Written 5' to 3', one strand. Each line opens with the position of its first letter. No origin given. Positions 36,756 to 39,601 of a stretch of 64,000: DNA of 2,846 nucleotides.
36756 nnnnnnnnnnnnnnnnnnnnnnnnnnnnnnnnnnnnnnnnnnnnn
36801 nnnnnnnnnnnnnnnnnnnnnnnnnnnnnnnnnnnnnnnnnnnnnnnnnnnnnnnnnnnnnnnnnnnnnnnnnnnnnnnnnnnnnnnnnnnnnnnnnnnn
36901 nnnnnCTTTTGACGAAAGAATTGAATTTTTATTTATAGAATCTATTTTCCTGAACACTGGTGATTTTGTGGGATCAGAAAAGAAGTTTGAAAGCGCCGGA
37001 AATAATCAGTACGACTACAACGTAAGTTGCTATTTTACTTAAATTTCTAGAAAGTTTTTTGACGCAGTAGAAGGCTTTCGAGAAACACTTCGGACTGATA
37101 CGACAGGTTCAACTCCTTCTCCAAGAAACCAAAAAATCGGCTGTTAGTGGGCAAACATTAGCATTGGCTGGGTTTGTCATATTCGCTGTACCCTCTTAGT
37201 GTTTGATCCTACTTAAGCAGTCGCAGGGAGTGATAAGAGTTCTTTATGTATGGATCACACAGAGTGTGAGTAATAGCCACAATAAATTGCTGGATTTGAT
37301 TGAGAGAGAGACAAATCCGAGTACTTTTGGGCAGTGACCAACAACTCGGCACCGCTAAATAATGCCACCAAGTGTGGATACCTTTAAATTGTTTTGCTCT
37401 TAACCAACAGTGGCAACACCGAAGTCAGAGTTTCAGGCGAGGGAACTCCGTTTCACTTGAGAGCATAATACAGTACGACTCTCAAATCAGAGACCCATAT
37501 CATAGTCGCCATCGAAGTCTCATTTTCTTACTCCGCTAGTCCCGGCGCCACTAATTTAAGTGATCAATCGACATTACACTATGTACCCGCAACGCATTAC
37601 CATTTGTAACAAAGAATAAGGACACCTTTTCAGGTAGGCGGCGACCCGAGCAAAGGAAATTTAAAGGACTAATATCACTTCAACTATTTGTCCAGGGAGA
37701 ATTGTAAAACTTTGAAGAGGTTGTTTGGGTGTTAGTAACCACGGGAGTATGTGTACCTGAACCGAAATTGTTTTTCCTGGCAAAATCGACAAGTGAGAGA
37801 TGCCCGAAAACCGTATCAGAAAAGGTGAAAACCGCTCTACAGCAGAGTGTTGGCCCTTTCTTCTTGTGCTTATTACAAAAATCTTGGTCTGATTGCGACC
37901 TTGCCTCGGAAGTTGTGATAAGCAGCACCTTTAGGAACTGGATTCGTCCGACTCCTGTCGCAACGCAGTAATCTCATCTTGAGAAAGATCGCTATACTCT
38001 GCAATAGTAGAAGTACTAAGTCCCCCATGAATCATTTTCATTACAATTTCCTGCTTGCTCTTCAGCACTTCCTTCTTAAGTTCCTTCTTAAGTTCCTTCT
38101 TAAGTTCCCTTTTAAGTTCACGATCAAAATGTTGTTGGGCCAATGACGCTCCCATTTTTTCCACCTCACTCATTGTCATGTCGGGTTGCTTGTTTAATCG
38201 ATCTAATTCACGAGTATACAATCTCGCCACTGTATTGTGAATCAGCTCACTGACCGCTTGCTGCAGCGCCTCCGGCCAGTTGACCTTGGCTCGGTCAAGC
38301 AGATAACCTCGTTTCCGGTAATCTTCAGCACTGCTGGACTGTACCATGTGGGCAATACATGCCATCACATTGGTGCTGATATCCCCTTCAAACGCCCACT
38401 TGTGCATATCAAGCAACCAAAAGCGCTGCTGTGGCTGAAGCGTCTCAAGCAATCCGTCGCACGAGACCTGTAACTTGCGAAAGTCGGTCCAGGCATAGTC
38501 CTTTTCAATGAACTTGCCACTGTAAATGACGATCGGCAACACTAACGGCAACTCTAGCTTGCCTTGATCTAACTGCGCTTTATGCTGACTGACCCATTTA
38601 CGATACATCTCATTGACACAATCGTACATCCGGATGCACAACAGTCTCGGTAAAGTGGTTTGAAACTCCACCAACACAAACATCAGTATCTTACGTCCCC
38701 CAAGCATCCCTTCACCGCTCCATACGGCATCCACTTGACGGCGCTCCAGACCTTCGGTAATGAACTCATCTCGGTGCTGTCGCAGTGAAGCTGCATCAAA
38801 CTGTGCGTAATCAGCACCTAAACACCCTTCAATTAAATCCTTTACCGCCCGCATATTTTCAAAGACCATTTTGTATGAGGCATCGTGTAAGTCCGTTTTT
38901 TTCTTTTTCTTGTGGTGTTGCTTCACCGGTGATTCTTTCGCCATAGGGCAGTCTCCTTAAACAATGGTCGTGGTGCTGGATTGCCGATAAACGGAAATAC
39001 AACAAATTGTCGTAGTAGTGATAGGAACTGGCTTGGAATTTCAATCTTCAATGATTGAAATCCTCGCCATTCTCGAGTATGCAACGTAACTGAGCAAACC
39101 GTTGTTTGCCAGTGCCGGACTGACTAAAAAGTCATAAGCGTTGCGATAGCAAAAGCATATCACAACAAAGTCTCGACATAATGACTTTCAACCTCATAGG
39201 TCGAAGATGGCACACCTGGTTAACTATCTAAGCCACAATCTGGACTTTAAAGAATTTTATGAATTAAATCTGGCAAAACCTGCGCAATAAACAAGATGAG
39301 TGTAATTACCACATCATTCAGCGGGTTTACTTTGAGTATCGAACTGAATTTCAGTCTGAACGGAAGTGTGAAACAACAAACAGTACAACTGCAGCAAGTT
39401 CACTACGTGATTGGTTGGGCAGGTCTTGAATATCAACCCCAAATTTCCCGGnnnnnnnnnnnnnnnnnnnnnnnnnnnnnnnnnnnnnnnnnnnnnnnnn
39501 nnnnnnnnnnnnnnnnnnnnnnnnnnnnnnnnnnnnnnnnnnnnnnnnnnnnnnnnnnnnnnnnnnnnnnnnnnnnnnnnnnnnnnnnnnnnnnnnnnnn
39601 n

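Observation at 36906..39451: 2.5-kb insertion inside the otherwise universal ribF-ileS junction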

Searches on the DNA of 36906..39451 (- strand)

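Call 48: search_dna_similar(query=window:36906-39451:-, collection=plasmids, mode=distant, max_evalue=0.001)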
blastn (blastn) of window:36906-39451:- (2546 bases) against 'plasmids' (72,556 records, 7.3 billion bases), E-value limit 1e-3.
No match.

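Call 49: search_dna_similar(query=window:36906-39451:-, collection=phages, mode=distant, max_evalue=0.001)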
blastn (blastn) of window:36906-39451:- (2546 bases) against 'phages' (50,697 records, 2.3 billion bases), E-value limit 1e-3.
No match.

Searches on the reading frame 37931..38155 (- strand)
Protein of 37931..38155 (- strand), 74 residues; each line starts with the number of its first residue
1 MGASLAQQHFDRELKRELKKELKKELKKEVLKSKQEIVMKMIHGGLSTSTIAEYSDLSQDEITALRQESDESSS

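Call 33: search_protein_families(library=padloc, proteins=[window:37931-38155:-], max_evalue=1)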
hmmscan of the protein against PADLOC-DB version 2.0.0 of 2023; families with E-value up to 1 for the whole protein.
window:37931-38155:- (74 aa): 0 families

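Call 34: search_protein_families(library=ncbifam, proteins=[window:37931-38155:-], max_evalue=1)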
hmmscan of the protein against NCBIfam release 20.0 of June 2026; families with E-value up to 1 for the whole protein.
window:37931-38155:- (74 aa): 1 family
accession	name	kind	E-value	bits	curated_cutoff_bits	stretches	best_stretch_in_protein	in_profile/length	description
TIGR01784.1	T_den_put_tspse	subfamily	0.0052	16.6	52.1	1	16-63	224-271/273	Rpn family recombination-promoting nuclease/putative transposase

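Call 68: search_protein_families(library=pfam, proteins=[window:37931-38155:-], max_evalue=10)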
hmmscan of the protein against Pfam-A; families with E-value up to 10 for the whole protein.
window:37931-38155:- (74 aa): 3 families
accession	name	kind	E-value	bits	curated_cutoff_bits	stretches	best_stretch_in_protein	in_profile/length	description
PF10975.14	DUF2802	-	0.004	17.7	33.5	1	36-62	34-60/68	Protein of unknown function (DUF2802)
PF11491.13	DUF3213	-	0.054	14.1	27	1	15-48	49-81/85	Protein of unknown function (DUF3213)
PF08776.16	VASP_tetra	-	2.9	7.9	25.8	0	18-38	7-27/36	VASP tetramerisation domain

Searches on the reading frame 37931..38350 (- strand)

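Call 68: search_protein_families(library=pfam, proteins=[window:37931-38350:-], max_evalue=10)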
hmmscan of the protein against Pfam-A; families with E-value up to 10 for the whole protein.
window:37931-38350:- (139 aa): 7 families
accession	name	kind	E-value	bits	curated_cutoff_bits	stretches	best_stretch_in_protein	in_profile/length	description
PF10975.14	DUF2802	-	0.0071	16.9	33.5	1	103-127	36-60/68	Protein of unknown function (DUF2802)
PF11491.13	DUF3213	-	0.1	13.2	27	1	80-113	49-81/85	Protein of unknown function (DUF3213)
PF17325.7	SPG4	-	0.13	13.8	25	1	53-133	15-98/109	Stationary phase protein 4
PF22023.1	Pus10_THUMP_arc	-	0.17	12.5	28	1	70-103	41-74/78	Pus10 THUMP domain, archaeal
PF20594.3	DUF6794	-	0.18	12.2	27.1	1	82-119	11-48/83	Domain of unknown function (DUF6794)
PF25773.1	TPR_ANAPC2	-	0.2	12.1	27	1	29-91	4-66/111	ANAPC2-like, TPR repeats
PF09164.15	VitD-bind_III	-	3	8.3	27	0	82-107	13-38/65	Vitamin D binding protein, domain III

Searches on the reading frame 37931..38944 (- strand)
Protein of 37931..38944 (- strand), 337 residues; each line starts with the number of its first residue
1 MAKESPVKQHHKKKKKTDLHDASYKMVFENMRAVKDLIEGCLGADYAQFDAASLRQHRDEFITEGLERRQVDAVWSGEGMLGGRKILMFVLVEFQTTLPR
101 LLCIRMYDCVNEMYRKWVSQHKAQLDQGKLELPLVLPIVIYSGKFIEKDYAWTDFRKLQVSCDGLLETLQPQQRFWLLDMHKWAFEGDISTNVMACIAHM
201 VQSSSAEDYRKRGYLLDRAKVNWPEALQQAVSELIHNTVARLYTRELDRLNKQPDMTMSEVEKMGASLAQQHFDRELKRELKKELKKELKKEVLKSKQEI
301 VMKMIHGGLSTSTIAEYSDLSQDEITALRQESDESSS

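Call 3: search_protein_families(library=pfam, proteins=[window:37931-38944:-], max_evalue=0.01)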
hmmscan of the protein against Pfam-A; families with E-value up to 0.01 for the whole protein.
window:37931-38944:- (337 aa): 1 family
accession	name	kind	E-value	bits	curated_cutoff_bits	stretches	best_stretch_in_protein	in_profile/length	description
PF04754.18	Transposase_31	-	4.8e-12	46.3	21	1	20-204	3-176/203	Putative transposase, YhgA-like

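Call 10: find_encoding_contigs(protein=window:37931-38944:-, flank=10000, max_places=10)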
Protein window:37931-38944:- (337 aa): no gene with exactly this product is on record in the collection.

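Call 13: find_homologous_proteins(query=window:37931-38944:-)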
Query window:37931-38944:- (337 aa): 1 proteins with E <= 0.001 among 6873 candidates.
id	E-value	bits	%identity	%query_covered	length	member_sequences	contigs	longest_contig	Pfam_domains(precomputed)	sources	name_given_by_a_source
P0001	5.6e-213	724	93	100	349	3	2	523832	PF04754.19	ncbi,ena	-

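Call 14: find_encoding_contigs(protein=P0001, flank=10000, max_places=10)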
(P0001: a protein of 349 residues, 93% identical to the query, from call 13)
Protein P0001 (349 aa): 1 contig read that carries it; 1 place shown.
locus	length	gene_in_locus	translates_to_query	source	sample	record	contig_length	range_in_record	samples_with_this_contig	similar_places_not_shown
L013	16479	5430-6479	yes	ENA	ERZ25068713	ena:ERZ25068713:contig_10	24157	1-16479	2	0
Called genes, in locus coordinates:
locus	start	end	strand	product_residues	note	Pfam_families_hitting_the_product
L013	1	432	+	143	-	?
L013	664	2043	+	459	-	PF05598:DUF772, PF01609:DDE_Tnp_1, PF13751:DDE_Tnp_1_6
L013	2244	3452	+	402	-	PF01266:DAO (faint), PF01494:FAD_binding_3, PF13450:NAD_binding_8 (faint)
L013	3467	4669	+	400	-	PF00108:Thiolase_N, PF00109:ketoacyl-synt (weak), PF02803:Thiolase_C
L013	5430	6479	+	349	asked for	PF04754:Transposase_31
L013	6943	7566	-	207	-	-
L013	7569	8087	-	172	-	-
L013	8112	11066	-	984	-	PF13510:Fer2_4, PF00890:FAD_binding_2 (weak), PF07992:Pyr_redox_2, PF12831:FAD_oxidored, PF13450:NAD_binding_8, PF17806:SO_alpha_A3, PF01571:GCV_T, PF08669:GCV_T_C, +4 more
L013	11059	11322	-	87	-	PF04267:SoxD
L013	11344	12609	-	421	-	PF01266:DAO, PF01946:Thi4 (weak), PF07992:Pyr_redox_2 (faint), PF13450:NAD_binding_8 (weak), PF13738:Pyr_redox_3 (faint)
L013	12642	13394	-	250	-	PF00005:ABC_tran, PF02463:SMC_N, PF09818:ABC_ATPase (faint), PF13304:AAA_21 (weak)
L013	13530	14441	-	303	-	PF00528:BPD_transp_1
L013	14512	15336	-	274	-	PF10613:Lig_chan-Glu_bd, PF00497:SBP_bac_3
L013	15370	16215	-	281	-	PF00528:BPD_transp_1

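Call 22: list_cluster_members(proteins=[P0001])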
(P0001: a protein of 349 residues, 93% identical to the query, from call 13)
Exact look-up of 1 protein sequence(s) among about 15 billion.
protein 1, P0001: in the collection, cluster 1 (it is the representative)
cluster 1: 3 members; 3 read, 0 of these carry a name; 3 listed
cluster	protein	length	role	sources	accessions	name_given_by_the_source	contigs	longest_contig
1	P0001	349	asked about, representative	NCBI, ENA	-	-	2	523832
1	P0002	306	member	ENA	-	-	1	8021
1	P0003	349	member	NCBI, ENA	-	-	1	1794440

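Call 26: find_encoding_contigs(protein=P0003, flank=10000, max_places=10)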
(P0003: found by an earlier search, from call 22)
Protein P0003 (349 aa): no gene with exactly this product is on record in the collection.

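Call 27: find_encoding_contigs(protein=P0002, flank=10000, max_places=10)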
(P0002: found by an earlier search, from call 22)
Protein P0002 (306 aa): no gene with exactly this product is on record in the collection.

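Call 32: search_solved_structures(query=window:37931-38944:-, max_evalue=10, show_alignments=2)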
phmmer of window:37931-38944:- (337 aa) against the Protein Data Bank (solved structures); distinct sequences matched with E-value up to 10: 3.
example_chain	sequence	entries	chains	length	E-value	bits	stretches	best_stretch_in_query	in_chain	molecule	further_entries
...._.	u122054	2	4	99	2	10.8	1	250-302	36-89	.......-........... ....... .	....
7eal_B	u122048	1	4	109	2.6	10.4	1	250-302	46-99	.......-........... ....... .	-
6n5m_B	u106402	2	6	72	5.2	9.5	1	250-302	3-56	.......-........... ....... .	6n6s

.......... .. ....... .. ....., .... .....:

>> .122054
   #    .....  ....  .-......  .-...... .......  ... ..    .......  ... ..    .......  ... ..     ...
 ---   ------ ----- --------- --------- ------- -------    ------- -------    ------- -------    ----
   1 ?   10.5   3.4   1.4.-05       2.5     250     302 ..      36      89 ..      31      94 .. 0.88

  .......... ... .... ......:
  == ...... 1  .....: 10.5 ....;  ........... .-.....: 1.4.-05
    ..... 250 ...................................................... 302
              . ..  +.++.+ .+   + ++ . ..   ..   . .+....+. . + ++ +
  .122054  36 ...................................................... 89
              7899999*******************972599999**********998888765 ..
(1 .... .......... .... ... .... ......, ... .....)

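Call 33: search_protein_families(library=padloc, proteins=[window:37931-38944:-], max_evalue=1)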
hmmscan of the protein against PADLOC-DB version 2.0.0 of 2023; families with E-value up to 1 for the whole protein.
window:37931-38944:- (337 aa): 0 families

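Call 34: search_protein_families(library=ncbifam, proteins=[window:37931-38944:-], max_evalue=1)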
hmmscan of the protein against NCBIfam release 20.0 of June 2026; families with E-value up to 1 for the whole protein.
window:37931-38944:- (337 aa): 4 families
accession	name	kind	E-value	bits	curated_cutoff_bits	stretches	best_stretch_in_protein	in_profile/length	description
NF007361.0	PRK09857.1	equivalog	8e-09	35.4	583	1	13-152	3-132/292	recombination-promoting nuclease RpnA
TIGR01784.1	T_den_put_tspse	subfamily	0.00017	21.5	52.1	1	59-326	41-271/273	Rpn family recombination-promoting nuclease/putative transposase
NF007418.0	PRK09956.1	equivalog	0.00079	18.6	583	1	19-150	9-132/308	ISNCY family transposase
NF050799.1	TA_anti_VapB_Sulfo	equivalog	0.021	15.4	60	1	216-255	14-53/69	type II toxin-antitoxin system VapB family antitoxin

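Call 37: search_protein_representatives(protein=window:37931-38944:-)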
Query: 337 residues. Proteins with E-value up to 0.001 (for the whole library): 1008; up to 1e-10: 101; up to 1e-30: 1. The best 150 are listed.
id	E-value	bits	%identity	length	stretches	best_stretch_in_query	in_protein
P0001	1.8e-213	723.9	95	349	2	1-293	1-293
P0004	8.0e-19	84.5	32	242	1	18-200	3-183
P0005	6.0e-17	78.3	28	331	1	7-266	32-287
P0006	1.3e-16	77.2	29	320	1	20-306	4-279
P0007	1.8e-16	76.8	29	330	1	19-300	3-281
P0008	3.5e-16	75.8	26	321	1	19-326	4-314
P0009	3.8e-16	75.7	26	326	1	15-327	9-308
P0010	4.3e-16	75.5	27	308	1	13-285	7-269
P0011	7.5e-16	74.7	28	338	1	20-246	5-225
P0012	9.8e-16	74.3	30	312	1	18-256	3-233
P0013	1.5e-15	73.7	26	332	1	18-305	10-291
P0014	2.4e-15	73.0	31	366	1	19-313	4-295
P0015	2.8e-15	72.8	30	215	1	17-210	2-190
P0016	2.8e-15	72.8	33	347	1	5-186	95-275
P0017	2.9e-15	72.7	26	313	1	20-318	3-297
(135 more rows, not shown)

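Call 64: search_protein_families(library=pfam, proteins=[L013:6943-7566:-, L013:7569-8087:-], max_evalue=0.01)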
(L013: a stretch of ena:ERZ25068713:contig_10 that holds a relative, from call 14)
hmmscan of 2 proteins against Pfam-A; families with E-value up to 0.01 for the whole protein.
L013:6943-7566:- (207 aa): 1 family
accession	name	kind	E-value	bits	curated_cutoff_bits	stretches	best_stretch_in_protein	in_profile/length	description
PF01966.28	HD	-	0.0014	19.3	22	1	71-136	1-90/116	HD domain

L013:7569-8087:- (172 aa): 0 families

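Call 65: predict_structure(alignment_id=A2)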
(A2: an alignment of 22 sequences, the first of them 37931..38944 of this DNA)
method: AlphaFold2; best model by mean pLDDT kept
length: 337 residues; sequences in the alignment: 22
mean_pLDDT: 77.5   pTM: 0.63
mean pLDDT of the five models: 77.5, 76.5, 76.4, 76.2, 74.5
residues with pLDDT >= 90: 97; 70-90: 152; 50-70: 49; < 50: 39
segments of 3 or more residues with pLDDT < 50: 1-16, 62-69, 267-273
pLDDT, mean of each block of 10 residues (from residue 1): 38 48 86 92 89 81 43 87 90 84 87 89 93 92 67 82 91 89 77 86 75 82 90 81 59 52 50 51 74 85 90 89 91 76
secondary structure, 60 per line:
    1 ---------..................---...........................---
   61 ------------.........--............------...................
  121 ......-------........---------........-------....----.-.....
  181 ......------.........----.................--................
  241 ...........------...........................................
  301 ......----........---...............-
elements in order: H10-27 H31-48 E49-57 E73-81 E84-95 H102-126 E134-141 H155-158 H166-169 E176-179 H180-186 H193-201 H206-222 H225-251 H258-306 H311-318 H322-336

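Call 67: fold_search(model_id=the predicted structure, library=pdb)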
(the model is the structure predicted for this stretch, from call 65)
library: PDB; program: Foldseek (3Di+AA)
matches with E <= 10: 647; with E <= 0.001: 0
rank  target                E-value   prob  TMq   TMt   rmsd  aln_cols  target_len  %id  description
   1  9q9i_E                9.2e-03  0.63  0.17  0.12  25.5       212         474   12  Cryo-EM structure of human Mre11-Rad50-Nbs1 complex bound to DNA (released 2025-10-01)
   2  5liq_B                1.2e-02  0.60  0.16  0.10  14.1       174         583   16  The structure of C160S,C508S,C578S mutant of Nt.BspD6I nicking endonuclease at 0.185 nm resolution . (released 2017-08-02)
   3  4f0p_A                2.7e-02  0.77  0.23  0.18  10.1       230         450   11  MspJI Restriction Endonuclease - P31 Form (released 2012-08-08)
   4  5liq_A                5.2e-02  0.35  0.16  0.10  14.1       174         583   16  The structure of C160S,C508S,C578S mutant of Nt.BspD6I nicking endonuclease at 0.185 nm resolution . (released 2017-08-02)
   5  5liz                  6.1e-02  0.33  0.16  0.10  14.1       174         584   16  The structure of Nt.BspD6I nicking endonuclease with all cysteines mutated by serine residues at 0.19 nm resolution . (released 2017-08-02)
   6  5lhc_B                6.9e-02  0.35  0.17  0.11  13.9       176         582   14  The structure of D456A mutant of Nt.BspD6I nicking endonuclease at 0.24 nm resolution . (released 2017-08-16)
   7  5lhc_A                7.7e-02  0.30  0.16  0.10  14.4       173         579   13  The structure of D456A mutant of Nt.BspD6I nicking endonuclease at 0.24 nm resolution . (released 2017-08-16)
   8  6qnz_B                8.6e-02  0.28  0.16  0.11  14.2       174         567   16  Crystal structure of the site-specific DNA nickase N.BspD6I E418A Mutant (released 2020-03-04)
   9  4f0p_B                9.1e-02  0.38  0.21  0.17  15.2       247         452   11  MspJI Restriction Endonuclease - P31 Form (released 2012-08-08)
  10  1fok_A                1.1e-01  0.28  0.18  0.12  12.2       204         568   12  STRUCTURE OF RESTRICTION ENDONUCLEASE FOKI BOUND TO DNA (released 1997-12-03)
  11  8em1_A                1.2e-01  0.41  0.15  0.11   9.9       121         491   16  Type IIS Restriction Endonuclease PaqCI, DNA Unbound (released 2023-03-22)
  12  2ewf                  1.3e-01  0.23  0.16  0.10  14.1       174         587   15  Crystal structure of the site-specific DNA nickase N.BspD6I (released 2006-11-21)
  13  8em1_B                1.5e-01  0.41  0.16  0.12   8.7       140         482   11  Type IIS Restriction Endonuclease PaqCI, DNA Unbound (released 2023-03-22)
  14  6qnz_A                1.5e-01  0.23  0.16  0.10  14.1       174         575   15  Crystal structure of the site-specific DNA nickase N.BspD6I E418A Mutant (released 2020-03-04)
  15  8vxy_A                1.6e-01  0.41  0.21  0.26   8.4       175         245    8  Structure of HamA(E138A,K140A)B-plasmid DNA complex from the Escherichia coli Hachiman defense system (released 2024-03-13)
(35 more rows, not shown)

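Call 70: find_related_loci(query=window:37931-38944:-, collection=viral_contigs, flank=5000)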
Query window:37931-38944:- (337 aa) in viral_contigs; peptide patterns used: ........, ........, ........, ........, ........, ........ (x = any residue, [..] = any of these).
3 stretches matched a pattern, but none encodes a relative of the query by tblastn (E <= 1e-3).
